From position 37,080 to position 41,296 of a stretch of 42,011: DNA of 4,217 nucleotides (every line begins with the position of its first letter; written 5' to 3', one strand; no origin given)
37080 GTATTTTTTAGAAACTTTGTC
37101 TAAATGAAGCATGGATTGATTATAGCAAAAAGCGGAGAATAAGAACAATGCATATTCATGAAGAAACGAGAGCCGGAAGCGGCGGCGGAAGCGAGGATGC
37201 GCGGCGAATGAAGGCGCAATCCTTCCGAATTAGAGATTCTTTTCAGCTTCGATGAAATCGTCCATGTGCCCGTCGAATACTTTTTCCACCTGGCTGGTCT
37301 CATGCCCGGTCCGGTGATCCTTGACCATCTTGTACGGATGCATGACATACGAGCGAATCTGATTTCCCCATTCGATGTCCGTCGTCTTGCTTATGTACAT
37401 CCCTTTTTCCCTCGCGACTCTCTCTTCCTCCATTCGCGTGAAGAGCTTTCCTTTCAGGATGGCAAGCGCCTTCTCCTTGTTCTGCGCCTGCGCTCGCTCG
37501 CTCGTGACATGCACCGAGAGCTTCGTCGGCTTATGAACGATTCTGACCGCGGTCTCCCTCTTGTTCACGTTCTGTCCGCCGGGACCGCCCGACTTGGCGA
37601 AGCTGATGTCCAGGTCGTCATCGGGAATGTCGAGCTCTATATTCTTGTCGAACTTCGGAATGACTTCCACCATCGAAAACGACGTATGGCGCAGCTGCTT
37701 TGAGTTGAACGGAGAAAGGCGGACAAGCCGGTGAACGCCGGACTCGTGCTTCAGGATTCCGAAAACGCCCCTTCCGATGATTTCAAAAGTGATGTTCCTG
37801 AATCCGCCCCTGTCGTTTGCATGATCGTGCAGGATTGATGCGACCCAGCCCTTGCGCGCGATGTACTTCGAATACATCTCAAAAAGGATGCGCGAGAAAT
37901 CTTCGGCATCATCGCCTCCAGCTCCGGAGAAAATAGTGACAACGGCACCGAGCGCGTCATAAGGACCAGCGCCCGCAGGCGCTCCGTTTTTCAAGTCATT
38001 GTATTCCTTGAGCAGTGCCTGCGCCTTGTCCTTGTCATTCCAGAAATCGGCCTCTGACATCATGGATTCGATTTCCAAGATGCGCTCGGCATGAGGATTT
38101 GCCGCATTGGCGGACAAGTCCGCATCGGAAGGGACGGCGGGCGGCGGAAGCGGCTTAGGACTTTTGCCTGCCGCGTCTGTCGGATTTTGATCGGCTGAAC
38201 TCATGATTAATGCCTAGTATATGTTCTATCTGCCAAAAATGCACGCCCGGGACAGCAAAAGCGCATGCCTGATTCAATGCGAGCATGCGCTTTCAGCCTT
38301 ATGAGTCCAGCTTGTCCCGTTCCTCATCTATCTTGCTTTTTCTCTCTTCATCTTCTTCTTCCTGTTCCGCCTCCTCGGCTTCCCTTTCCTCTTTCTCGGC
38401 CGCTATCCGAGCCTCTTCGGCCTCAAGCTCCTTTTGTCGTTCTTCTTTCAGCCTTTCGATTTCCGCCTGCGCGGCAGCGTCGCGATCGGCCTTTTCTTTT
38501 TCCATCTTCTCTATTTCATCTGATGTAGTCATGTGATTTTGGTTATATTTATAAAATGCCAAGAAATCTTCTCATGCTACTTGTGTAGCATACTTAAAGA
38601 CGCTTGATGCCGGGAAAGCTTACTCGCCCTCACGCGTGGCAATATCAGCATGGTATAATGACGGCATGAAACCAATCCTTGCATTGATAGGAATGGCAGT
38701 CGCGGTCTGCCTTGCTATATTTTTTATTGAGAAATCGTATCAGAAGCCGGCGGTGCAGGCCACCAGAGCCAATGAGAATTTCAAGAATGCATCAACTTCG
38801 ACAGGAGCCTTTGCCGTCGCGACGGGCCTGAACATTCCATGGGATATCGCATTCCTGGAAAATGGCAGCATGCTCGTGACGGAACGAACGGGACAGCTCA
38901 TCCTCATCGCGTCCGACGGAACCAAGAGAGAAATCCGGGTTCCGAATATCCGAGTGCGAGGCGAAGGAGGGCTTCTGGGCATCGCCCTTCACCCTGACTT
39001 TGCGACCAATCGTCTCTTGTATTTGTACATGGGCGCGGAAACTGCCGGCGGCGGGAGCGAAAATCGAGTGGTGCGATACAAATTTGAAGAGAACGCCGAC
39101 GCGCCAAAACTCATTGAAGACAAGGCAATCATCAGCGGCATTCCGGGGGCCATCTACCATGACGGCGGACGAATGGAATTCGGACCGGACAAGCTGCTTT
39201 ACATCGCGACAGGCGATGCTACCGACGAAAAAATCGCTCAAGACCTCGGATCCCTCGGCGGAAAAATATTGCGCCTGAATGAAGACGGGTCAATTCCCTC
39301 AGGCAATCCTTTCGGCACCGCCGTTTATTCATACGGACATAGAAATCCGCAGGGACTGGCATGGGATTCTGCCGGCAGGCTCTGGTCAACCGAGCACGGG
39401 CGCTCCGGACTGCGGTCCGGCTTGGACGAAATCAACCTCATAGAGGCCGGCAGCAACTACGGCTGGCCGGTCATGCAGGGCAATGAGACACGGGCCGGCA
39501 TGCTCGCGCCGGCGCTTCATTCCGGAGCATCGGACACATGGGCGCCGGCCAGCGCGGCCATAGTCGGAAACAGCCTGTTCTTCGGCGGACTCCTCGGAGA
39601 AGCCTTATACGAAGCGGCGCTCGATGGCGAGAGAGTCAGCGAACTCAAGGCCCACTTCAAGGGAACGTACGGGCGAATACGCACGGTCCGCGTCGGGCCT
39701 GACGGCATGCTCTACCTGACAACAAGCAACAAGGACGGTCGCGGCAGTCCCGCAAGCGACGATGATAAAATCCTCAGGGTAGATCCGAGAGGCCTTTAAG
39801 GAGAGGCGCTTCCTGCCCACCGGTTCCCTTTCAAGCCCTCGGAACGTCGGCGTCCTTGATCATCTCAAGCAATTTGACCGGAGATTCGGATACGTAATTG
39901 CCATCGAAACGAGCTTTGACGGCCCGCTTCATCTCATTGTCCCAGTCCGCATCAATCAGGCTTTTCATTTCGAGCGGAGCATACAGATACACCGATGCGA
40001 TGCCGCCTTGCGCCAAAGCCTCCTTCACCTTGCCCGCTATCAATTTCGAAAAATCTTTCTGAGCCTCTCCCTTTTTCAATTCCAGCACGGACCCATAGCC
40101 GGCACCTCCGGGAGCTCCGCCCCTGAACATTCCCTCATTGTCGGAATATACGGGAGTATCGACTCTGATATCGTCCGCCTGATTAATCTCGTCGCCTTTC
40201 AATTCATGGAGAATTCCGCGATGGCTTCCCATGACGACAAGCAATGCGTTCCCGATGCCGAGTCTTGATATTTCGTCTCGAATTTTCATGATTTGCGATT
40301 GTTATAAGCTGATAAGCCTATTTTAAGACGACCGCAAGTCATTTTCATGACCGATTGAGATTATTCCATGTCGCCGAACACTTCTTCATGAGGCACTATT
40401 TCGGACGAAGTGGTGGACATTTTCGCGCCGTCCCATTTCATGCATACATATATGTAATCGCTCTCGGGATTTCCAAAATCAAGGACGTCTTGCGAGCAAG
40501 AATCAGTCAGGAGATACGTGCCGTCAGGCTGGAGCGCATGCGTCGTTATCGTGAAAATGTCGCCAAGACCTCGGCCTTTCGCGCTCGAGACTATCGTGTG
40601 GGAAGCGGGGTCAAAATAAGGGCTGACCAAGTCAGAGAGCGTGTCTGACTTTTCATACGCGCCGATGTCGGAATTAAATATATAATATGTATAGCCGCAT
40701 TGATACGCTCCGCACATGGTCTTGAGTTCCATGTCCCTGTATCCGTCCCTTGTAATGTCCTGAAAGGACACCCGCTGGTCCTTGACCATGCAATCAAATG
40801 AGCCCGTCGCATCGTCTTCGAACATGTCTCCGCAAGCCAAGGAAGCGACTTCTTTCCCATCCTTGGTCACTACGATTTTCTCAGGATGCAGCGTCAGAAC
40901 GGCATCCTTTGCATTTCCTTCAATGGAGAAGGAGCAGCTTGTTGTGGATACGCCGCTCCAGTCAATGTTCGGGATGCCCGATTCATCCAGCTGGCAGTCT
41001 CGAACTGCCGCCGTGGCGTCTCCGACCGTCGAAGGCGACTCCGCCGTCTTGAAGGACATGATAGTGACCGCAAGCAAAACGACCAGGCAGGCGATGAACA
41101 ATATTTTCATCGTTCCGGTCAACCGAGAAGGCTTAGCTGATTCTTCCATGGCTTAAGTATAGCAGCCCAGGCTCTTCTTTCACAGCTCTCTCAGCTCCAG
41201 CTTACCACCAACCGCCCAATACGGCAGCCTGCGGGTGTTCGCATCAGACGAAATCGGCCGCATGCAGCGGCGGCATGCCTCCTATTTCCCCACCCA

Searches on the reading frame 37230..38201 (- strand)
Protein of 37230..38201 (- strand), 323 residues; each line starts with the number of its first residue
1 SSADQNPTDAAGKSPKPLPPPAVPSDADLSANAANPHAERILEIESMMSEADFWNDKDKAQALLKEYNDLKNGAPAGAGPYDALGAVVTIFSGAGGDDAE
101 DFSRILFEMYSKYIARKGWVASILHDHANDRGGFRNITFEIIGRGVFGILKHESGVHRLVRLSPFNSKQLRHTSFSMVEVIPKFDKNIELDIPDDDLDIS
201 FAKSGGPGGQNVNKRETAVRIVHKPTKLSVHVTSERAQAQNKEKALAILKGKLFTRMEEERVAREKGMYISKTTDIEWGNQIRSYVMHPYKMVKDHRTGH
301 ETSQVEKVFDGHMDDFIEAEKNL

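Call 74: search_protein_families(library=pfam, proteins=[window:37230-38201:-], max_evalue=0.00001)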
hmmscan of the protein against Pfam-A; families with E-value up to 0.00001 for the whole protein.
window:37230-38201:- (323 aa): 2 families
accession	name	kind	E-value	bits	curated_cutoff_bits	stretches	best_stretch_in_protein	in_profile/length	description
PF03462.23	PCRF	-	2.9e-37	128.8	24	1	79-178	95-194/194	PCRF domain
PF00472.26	RF-1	-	4.1e-34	117.5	35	1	187-297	2-116/116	RF-1 domain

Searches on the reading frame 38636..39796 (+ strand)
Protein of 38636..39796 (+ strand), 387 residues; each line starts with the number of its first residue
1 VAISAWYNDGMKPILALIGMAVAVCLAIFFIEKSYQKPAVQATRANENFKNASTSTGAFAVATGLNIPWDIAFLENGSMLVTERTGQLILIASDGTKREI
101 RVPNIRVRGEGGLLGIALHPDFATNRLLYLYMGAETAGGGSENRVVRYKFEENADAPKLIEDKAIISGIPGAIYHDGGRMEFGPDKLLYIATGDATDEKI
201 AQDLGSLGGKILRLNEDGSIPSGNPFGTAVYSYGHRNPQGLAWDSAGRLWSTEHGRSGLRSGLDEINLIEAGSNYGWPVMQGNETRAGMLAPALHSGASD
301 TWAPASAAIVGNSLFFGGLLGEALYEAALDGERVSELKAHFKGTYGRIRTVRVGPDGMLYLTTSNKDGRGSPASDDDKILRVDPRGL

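Call 74: search_protein_families(library=pfam, proteins=[window:38636-39796:+], max_evalue=0.00001)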
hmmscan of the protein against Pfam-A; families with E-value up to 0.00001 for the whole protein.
window:38636-39796:+ (387 aa): 1 family
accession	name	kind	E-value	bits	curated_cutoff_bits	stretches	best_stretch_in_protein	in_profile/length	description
PF07995.17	GSDH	-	5.7e-83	279.4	25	1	65-369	1-329/332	Glucose / Sorbosone dehydrogenase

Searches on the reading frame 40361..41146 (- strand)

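Call 74: search_protein_families(library=pfam, proteins=[window:40361-41146:-], max_evalue=0.00001)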
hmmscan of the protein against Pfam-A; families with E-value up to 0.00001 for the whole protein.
window:40361-41146:- (261 aa): 1 family
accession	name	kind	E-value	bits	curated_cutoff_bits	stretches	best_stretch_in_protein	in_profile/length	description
PF06674.16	DUF1176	-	3.9e-06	27.1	34.8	1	141-197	218-283/322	Protein of unknown function (DUF1176)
